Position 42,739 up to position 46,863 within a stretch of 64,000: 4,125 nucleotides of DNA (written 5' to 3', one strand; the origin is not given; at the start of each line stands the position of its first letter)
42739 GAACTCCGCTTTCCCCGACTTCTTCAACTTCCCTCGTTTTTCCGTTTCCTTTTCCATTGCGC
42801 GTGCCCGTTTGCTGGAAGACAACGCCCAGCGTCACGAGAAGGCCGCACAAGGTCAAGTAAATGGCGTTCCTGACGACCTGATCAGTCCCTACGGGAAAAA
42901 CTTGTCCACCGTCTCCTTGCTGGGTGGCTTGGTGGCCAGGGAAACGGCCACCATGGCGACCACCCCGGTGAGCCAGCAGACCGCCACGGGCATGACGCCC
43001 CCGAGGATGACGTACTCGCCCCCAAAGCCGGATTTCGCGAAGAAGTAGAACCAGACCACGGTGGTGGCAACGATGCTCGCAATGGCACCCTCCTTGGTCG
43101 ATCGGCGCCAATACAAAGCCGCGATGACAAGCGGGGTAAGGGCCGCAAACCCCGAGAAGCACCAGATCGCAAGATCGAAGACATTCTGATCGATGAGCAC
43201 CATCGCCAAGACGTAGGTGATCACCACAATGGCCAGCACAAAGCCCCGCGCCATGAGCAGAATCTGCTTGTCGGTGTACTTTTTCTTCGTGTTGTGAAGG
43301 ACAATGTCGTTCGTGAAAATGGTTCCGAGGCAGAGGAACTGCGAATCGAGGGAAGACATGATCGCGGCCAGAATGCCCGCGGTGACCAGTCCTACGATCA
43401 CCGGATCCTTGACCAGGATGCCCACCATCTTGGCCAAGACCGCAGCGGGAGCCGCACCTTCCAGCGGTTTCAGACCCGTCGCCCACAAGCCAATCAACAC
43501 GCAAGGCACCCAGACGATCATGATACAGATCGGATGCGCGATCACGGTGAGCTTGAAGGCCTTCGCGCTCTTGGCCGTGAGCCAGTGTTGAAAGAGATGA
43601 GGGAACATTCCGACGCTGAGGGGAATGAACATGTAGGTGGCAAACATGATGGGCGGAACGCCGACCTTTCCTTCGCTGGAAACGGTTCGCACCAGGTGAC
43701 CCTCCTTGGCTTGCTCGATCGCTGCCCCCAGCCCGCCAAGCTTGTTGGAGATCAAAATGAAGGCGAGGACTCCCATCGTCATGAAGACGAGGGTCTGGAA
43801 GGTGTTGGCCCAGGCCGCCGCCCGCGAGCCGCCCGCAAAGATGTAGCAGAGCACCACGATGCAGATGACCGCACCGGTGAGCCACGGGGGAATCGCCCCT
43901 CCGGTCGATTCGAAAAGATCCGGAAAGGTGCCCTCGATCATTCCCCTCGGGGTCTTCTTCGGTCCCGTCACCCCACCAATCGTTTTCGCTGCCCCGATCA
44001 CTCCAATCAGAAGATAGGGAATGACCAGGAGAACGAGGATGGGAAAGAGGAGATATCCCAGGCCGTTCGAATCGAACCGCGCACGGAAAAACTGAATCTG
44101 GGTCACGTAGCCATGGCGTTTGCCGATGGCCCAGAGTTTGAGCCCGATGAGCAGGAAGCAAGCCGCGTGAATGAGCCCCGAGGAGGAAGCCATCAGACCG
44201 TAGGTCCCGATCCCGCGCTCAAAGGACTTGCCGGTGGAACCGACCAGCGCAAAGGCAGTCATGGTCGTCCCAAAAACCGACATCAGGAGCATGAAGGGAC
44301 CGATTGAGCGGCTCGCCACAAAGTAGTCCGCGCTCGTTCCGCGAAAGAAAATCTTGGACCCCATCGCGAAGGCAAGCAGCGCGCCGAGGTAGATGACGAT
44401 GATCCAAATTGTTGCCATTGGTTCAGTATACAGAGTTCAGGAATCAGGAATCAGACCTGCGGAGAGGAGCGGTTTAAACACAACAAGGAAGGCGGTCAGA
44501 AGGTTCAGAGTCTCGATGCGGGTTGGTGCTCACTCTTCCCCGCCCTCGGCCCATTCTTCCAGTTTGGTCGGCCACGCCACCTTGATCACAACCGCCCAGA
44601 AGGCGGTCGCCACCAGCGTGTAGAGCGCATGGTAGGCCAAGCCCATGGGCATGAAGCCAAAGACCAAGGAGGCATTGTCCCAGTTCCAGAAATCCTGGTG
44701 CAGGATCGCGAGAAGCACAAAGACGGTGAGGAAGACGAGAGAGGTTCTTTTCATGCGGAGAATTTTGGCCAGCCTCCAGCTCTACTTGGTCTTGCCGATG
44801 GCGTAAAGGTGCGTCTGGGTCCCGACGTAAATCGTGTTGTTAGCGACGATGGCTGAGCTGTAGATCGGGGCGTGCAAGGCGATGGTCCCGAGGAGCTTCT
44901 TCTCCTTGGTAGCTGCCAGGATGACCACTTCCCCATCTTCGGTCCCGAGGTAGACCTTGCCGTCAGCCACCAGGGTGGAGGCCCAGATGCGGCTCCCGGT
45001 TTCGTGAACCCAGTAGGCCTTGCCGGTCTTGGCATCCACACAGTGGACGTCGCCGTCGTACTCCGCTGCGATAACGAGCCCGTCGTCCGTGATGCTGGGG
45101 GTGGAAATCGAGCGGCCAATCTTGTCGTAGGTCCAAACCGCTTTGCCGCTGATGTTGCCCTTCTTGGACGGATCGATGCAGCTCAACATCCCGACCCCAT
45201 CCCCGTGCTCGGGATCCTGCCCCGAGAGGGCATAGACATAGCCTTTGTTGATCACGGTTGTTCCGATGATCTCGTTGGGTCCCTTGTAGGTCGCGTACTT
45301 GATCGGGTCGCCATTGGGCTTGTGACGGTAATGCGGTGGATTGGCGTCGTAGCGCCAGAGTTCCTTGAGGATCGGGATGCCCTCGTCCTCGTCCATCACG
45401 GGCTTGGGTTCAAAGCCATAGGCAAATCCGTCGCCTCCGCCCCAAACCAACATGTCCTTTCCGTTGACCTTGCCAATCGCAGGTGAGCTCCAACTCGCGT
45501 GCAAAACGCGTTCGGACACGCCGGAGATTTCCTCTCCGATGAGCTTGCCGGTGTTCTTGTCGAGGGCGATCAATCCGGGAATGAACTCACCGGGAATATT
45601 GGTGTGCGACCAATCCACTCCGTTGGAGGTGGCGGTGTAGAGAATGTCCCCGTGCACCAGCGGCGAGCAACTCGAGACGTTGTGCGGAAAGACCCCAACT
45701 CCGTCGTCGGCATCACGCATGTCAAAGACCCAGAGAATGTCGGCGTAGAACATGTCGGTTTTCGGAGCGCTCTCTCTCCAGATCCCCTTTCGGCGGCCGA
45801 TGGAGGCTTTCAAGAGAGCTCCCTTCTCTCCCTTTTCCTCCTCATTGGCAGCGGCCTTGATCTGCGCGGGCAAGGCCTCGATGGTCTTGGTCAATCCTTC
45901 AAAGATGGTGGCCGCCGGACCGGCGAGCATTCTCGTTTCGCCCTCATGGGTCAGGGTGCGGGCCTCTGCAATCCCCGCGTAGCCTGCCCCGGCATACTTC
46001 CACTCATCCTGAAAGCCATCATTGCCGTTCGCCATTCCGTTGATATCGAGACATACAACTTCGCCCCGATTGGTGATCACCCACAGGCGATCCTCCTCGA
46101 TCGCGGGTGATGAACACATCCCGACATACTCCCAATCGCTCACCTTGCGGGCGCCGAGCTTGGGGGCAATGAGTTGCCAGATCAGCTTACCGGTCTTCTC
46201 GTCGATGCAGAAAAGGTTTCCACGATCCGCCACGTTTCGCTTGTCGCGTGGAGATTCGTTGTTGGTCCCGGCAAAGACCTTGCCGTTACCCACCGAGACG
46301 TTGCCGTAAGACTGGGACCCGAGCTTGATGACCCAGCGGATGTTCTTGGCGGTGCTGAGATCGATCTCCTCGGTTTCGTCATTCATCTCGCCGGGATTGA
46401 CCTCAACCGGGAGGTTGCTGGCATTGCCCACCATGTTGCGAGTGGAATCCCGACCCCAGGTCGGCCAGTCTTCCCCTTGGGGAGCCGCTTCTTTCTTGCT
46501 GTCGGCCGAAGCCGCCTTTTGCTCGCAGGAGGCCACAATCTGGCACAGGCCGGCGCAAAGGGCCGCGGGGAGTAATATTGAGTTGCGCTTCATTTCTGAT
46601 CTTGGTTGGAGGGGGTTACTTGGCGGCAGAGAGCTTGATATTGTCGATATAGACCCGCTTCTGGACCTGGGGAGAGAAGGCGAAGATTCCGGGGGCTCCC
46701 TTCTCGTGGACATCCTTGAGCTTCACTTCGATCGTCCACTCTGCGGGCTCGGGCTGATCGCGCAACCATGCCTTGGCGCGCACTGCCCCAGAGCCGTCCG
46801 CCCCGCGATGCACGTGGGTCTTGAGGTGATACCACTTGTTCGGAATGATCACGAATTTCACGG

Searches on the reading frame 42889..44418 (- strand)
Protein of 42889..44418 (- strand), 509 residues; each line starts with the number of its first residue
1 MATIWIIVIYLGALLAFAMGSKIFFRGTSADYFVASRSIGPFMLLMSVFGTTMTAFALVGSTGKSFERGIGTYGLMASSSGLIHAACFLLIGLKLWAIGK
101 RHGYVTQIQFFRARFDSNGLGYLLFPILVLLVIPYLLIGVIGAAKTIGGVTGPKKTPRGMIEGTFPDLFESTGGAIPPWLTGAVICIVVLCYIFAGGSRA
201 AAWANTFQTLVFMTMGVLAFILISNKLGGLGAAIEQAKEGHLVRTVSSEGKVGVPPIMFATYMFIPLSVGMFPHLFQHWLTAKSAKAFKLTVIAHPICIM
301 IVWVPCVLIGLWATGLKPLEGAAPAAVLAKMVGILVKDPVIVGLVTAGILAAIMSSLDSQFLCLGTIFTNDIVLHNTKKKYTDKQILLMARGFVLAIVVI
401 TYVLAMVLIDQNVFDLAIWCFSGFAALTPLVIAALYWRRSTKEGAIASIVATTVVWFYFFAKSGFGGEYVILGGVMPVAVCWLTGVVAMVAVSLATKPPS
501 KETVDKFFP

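Call 4: search_protein_families(library=pfam, proteins=[window:42889-44418:-], max_evalue=0.01)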
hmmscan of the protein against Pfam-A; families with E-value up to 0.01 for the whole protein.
window:42889-44418:- (509 aa): 1 family
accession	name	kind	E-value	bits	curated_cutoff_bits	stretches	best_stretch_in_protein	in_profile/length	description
PF00474.23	SSF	-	6.2e-35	121.3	22.8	2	185-449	127-403/406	Sodium:solute symporter family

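Call 6: search_protein_families(library=ncbifam, proteins=[window:42889-44418:-], max_evalue=0.01)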
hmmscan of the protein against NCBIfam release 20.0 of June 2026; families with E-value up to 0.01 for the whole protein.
window:42889-44418:- (509 aa): 7 families
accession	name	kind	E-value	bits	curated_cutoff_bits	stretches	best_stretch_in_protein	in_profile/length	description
TIGR00813.1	sss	superfamily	5.3e-39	134.4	184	2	184-451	125-410/411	sodium/solute symporter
TIGR02121.1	Na_Pro_sym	equivalog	4.5e-30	104.8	515.5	1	3-507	3-480/488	sodium/proline symporter PutP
TIGR02119.1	panF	equivalog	5e-28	98.4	328.05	1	6-457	6-435/471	sodium/pantothenate symporter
NF011948.0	PRK15419.1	equivalog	3.5e-16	59.1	955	1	22-506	23-483/502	sodium/proline symporter PutP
NF007790.0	PRK10484.1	equivalog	8.9e-15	54.5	401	2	179-493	164-480/527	solute:sodium symporter family transporter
TIGR03648.1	Na_symport_lg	subfamily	1.1e-12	47.2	320.75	1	339-503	360-537/547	VC_2705 family sodium/solute symporter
NF046076.1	monocarbox_MctP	equivalog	9.7e-12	44.3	625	1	32-490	34-467/481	monocarboxylate uptake permease MctP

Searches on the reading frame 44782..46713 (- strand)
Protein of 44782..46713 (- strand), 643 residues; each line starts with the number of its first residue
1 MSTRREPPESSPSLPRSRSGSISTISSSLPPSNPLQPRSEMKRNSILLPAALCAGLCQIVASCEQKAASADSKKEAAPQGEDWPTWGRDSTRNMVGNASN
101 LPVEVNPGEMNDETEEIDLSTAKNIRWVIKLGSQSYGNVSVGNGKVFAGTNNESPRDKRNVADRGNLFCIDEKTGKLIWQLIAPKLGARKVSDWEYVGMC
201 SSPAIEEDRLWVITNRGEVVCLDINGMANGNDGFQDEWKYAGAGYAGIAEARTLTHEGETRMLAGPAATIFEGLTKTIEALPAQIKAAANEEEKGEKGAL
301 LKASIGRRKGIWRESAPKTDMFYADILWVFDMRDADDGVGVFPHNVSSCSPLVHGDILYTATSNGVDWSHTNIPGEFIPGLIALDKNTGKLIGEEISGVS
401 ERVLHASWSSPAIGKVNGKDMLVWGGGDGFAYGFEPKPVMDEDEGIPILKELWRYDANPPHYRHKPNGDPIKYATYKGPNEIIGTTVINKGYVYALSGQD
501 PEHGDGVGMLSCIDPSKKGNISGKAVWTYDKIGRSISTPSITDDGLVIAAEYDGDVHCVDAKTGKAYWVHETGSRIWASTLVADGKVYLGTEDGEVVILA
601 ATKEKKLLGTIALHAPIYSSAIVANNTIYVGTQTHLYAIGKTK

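Call 4: search_protein_families(library=pfam, proteins=[window:44782-46713:-], max_evalue=0.01)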
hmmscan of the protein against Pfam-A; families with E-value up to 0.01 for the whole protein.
window:44782-46713:- (643 aa): 3 families
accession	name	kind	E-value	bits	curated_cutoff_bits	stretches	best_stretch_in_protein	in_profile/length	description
PF13570.13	Beta-prop_ACSF4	-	1.2e-15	58.2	133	1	522-633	122-234/329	Beta-alanine-activating enzyme, beta-propeller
PF13360.13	PQQ_2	-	2e-15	57.6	27.6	2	522-602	12-91/233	Outer membrane protein assembly factor BamB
PF01011.28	PQQ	-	0.00082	18.6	26.7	0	536-575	50-88/595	Glucose/ethanol/alcohol dehydrogenase, beta-propeller domain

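Call 6: search_protein_families(library=ncbifam, proteins=[window:44782-46713:-], max_evalue=0.01)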
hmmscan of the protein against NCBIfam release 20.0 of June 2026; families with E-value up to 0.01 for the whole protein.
window:44782-46713:- (643 aa): 5 families
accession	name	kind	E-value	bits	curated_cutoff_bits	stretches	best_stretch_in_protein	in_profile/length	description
TIGR03300.1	assembly_YfgL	equivalog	2.2e-14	52.9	285.2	1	541-633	62-153/377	outer membrane protein assembly factor BamB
NF008351.0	PRK11138.1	equivalog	4.5e-08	32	423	1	543-633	68-168/394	outer membrane protein assembly factor BamB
TIGR03075.1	PQQ_enz_alc_DH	subfamily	2.8e-07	29.6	480.05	1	499-594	435-527/530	PQQ-dependent dehydrogenase, methanol/ethanol family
TIGR04528.1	acido_non_PQQ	subfamily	2.1e-05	23.5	650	1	495-596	389-487/493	acido-empty-quinoprotein group A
NF053615.1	SerThrKinAfsKStmc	equivalog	0.00028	19.6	1300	1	537-637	658-756/809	protein serine/threonine kinase AfsK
